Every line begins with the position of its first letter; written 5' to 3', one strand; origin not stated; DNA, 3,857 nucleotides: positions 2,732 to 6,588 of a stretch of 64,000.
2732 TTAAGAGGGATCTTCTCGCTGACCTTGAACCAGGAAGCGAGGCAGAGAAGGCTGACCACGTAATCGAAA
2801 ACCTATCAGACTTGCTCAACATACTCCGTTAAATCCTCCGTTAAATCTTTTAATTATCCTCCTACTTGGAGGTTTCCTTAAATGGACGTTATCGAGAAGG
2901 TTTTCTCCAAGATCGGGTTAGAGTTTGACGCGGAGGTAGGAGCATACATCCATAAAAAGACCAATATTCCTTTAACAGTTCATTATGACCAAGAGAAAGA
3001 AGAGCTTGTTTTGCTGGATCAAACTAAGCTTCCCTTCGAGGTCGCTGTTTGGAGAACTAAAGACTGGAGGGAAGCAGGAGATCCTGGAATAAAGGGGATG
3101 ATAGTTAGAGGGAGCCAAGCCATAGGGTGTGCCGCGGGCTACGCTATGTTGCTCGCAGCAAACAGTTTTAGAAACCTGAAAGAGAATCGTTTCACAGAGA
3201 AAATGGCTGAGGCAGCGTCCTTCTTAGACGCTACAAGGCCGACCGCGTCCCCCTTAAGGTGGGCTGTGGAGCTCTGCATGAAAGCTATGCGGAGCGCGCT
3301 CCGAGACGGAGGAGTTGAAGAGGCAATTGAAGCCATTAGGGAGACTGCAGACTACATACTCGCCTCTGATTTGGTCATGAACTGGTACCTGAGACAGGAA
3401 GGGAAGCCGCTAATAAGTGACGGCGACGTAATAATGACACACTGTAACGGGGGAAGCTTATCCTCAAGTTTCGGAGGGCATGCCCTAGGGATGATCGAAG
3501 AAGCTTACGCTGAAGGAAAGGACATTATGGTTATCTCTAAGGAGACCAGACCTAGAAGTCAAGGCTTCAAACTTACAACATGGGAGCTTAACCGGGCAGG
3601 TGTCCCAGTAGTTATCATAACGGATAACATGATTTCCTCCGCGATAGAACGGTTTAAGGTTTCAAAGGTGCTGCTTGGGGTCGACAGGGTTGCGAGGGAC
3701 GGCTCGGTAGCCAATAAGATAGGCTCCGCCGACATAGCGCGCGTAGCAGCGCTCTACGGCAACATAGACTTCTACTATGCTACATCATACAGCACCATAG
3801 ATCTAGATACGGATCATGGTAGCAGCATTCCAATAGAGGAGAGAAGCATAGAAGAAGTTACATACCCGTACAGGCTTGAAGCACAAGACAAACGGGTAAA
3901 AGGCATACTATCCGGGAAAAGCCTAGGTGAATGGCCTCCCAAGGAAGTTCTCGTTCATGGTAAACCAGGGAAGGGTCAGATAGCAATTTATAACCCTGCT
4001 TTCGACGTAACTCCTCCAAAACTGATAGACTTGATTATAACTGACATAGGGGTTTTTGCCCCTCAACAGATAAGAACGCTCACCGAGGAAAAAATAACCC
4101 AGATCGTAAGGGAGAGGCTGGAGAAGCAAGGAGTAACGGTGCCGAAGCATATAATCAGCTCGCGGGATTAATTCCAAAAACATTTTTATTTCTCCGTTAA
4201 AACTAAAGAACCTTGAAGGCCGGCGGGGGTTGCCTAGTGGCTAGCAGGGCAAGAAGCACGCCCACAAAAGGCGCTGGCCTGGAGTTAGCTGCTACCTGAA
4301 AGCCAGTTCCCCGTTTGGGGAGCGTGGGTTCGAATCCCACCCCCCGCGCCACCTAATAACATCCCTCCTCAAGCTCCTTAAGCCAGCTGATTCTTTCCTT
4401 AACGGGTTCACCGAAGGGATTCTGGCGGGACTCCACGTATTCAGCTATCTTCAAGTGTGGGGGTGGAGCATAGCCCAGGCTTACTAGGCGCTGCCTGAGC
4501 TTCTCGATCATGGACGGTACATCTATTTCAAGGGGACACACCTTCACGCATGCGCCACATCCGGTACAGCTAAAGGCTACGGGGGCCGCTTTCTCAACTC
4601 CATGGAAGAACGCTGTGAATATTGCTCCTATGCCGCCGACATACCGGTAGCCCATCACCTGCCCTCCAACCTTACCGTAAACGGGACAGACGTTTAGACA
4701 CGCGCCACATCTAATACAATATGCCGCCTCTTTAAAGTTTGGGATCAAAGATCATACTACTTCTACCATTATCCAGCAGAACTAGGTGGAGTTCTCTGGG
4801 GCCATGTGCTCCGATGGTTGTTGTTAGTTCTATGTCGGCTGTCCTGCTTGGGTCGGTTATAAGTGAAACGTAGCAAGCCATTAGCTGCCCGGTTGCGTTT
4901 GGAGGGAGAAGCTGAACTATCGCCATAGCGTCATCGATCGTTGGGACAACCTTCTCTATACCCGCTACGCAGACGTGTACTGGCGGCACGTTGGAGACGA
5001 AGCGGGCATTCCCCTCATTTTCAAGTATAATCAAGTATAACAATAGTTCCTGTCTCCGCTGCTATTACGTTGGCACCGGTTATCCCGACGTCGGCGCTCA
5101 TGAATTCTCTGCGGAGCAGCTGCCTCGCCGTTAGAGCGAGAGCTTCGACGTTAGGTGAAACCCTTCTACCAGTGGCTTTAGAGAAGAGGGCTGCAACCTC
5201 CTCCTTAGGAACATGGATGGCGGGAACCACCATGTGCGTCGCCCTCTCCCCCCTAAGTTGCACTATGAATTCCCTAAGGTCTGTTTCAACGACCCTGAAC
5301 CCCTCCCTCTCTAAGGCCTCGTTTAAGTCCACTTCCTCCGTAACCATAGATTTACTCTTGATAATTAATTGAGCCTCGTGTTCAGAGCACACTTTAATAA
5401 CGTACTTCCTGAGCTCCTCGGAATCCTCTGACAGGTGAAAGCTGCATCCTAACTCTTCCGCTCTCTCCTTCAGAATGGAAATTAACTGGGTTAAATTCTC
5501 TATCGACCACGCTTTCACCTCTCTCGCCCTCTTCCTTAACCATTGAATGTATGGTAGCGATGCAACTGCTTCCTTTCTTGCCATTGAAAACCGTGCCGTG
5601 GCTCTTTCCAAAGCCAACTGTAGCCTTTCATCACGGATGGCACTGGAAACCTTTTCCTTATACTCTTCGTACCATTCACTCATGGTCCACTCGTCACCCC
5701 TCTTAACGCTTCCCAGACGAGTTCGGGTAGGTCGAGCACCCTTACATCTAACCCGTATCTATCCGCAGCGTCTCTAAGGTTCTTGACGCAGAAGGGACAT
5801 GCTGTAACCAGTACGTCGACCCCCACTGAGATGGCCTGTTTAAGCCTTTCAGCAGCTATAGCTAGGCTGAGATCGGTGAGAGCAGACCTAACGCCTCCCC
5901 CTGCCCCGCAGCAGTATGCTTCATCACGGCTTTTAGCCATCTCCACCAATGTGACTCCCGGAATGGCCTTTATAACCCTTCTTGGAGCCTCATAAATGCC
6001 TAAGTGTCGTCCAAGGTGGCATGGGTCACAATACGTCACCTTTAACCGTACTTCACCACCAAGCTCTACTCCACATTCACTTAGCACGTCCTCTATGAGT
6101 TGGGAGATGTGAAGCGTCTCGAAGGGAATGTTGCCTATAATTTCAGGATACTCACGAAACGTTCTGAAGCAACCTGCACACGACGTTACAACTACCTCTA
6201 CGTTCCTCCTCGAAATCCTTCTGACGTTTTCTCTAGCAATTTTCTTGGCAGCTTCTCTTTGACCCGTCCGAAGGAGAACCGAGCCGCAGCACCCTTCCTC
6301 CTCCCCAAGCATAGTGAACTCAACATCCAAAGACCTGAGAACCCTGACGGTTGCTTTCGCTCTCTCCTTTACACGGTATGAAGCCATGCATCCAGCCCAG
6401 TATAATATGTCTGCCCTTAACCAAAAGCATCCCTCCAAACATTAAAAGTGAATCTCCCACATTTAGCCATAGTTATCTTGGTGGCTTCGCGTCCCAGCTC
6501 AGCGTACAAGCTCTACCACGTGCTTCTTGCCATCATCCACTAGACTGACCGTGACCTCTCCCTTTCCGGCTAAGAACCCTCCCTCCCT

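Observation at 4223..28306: Every tRNA in the window is multi-intronic: 16 introns in 6 genes in a probable Asgard archaeon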

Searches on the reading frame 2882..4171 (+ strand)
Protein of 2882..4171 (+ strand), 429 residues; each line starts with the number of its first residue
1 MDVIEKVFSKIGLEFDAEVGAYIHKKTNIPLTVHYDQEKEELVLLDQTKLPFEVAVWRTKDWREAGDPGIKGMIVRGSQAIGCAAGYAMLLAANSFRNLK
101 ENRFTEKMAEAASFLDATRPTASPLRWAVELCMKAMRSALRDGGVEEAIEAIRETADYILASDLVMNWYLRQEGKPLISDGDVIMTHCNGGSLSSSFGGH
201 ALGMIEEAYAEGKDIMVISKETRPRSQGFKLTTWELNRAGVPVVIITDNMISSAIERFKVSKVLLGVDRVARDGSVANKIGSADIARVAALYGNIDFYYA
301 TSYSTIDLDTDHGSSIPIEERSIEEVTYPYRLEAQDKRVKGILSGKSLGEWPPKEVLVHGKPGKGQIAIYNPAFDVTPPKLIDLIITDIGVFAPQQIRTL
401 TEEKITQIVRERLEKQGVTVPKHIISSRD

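Call 10: search_protein_families(library=pfam, proteins=[window:2882-4171:+])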
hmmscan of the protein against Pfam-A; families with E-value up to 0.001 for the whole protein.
window:2882-4171:+ (429 aa): 1 family
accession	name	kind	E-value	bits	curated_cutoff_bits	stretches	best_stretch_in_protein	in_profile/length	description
PF01008.23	IF-2B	-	6e-68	229.5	22.4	1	75-394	2-280/280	Initiation factor 2 subunit family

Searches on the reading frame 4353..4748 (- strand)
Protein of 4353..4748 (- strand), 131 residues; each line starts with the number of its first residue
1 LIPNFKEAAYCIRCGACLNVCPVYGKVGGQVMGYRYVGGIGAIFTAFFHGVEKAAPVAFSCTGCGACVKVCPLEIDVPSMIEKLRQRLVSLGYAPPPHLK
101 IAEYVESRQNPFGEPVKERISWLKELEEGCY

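Call 57: search_protein_families(library=pfam, proteins=[window:4353-4748:-], max_evalue=0.01)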
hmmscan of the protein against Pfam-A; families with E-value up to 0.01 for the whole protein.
window:4353-4748:- (131 aa): 17 families
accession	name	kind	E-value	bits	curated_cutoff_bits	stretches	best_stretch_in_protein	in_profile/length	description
PF13183.11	Fer4_8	-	3.1e-15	56.9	27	1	7-75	1-68/68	4Fe-4S dicluster domain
PF13237.11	Fer4_10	-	3.2e-10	40.2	25.5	2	6-72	4-53/53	4Fe-4S dicluster domain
PF13187.11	Fer4_9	-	4.7e-10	39.8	27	2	10-73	1-49/52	4Fe-4S dicluster domain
PF13534.11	Fer4_17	-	6.5e-10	39.9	22.2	1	11-76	2-61/61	4Fe-4S dicluster domain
PF12838.12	Fer4_7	-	1.3e-09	38.8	27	1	11-73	2-50/52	4Fe-4S dicluster domain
PF00037.32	Fer4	-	1.5e-09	37.7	21.1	2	61-72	8-19/24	4Fe-4S binding domain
PF12797.12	Fer4_2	-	3.4e-09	36.5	24.5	2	60-72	9-21/22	4Fe-4S binding domain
PF12800.12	Fer4_4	-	4.1e-09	36.4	24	2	60-72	3-15/17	4Fe-4S binding domain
PF12837.12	Fer4_6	-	3.9e-08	33.3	25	2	8-23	6-21/24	4Fe-4S binding domain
PF12798.12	Fer4_3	-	5.6e-08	33.5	27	2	61-72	1-12/15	4Fe-4S binding domain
PF14697.11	Fer4_21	-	7.7e-08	32.8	35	1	57-73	37-53/59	4Fe-4S dicluster domain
PF13484.11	Fer4_16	-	1.6e-07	32.4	30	1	60-72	52-64/66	4Fe-4S double cluster binding domain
PF13746.11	Fer4_18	-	3.4e-07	30.9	27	1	58-77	58-77/114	4Fe-4S dicluster domain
PF14691.11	Fer4_20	-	4.6e-06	26.9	25.8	1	52-87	15-52/113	Dihydroprymidine dehydrogenase domain II, 4Fe-4S cluster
PF25160.1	LdpA_Fe-S-bd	-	1.9e-05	24.8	27.6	1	57-74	24-41/49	LdpA Fe-S cluster-binding domain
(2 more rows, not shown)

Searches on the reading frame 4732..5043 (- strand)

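Call 57: search_protein_families(library=pfam, proteins=[window:4732-5043:-], max_evalue=0.01)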
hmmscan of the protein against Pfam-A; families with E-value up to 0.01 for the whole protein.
window:4732-5043:- (103 aa): 1 family
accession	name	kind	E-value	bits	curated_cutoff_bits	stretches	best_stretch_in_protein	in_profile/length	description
PF02589.21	LUD_dom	-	2.4e-29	102.9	22.6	1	4-90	102-189/189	LUD domain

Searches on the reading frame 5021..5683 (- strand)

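Call 57: search_protein_families(library=pfam, proteins=[window:5021-5683:-], max_evalue=0.01)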
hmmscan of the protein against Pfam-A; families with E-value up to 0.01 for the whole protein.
window:5021-5683:- (220 aa): 1 family
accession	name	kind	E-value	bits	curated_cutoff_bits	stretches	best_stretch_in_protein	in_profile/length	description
PF02589.21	LUD_dom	-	3.3e-20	73.1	22.6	1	71-218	4-106/189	LUD domain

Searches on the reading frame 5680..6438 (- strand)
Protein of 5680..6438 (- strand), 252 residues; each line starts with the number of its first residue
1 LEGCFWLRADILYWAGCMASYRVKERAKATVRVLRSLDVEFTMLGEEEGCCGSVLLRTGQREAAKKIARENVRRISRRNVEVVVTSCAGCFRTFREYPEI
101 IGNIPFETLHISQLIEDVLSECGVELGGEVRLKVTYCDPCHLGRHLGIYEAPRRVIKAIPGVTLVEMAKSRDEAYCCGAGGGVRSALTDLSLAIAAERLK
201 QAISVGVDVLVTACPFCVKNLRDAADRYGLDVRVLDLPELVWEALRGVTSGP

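Call 57: search_protein_families(library=pfam, proteins=[window:5680-6438:-], max_evalue=0.01)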
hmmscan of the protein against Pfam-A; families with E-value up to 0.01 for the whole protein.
window:5680-6438:- (252 aa): 1 family
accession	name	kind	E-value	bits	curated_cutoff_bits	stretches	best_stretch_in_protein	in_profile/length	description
PF02754.22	CCG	-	3.7e-41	139.5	20.6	2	134-221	1-84/85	Cysteine-rich domain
